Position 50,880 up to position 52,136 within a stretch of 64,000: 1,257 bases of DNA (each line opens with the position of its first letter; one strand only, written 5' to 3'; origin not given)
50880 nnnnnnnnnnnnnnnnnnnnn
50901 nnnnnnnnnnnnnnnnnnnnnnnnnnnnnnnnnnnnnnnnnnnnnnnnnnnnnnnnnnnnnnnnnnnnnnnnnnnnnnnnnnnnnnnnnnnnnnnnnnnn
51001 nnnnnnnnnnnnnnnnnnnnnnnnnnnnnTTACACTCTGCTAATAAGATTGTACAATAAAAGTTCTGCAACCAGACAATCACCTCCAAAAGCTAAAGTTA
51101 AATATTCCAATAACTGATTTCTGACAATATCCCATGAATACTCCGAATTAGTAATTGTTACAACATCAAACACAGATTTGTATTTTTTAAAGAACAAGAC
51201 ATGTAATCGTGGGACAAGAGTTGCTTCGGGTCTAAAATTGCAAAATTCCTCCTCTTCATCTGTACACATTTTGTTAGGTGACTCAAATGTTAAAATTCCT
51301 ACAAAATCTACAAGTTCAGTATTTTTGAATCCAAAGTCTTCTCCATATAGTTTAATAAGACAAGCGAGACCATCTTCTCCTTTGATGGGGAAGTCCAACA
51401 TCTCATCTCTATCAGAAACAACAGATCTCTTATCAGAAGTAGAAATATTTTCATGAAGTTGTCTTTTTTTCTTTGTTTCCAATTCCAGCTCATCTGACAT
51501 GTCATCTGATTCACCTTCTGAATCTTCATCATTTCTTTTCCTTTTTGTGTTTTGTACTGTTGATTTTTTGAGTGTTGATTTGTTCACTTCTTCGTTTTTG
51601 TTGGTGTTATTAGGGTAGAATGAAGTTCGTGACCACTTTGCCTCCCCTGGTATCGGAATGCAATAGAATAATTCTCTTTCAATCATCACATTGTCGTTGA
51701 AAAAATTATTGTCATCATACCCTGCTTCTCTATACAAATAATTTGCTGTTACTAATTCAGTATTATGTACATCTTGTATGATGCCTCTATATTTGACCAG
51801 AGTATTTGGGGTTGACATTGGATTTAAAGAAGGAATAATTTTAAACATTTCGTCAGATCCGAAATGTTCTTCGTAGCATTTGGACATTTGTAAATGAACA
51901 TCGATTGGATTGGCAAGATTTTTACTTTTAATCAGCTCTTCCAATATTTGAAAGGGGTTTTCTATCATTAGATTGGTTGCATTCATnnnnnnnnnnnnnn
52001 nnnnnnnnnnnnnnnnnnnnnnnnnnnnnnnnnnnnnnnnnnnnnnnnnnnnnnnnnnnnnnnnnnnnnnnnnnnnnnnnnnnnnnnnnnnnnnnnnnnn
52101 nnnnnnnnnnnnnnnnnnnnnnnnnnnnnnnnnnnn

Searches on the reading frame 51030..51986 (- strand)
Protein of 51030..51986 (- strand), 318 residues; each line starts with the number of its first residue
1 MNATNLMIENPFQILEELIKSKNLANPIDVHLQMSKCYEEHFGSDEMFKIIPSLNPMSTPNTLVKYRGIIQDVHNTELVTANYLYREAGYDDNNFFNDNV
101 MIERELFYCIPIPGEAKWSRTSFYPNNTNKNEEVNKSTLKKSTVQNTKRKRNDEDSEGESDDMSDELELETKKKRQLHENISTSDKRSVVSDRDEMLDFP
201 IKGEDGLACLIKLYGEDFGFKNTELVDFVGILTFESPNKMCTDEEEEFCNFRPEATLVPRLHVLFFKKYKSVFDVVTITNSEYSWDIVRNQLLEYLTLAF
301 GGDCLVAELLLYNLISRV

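Call 4: search_protein_families(library=pfam, proteins=[window:51030-51986:-], max_evalue=0.01)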
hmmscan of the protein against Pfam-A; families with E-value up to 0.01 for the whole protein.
window:51030-51986:- (318 aa): 1 family
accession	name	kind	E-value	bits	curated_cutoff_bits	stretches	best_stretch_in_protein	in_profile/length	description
PF09739.14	MCM_bind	-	3.7e-46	158.2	25.6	1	42-318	5-322/577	Mini-chromosome maintenance replisome factor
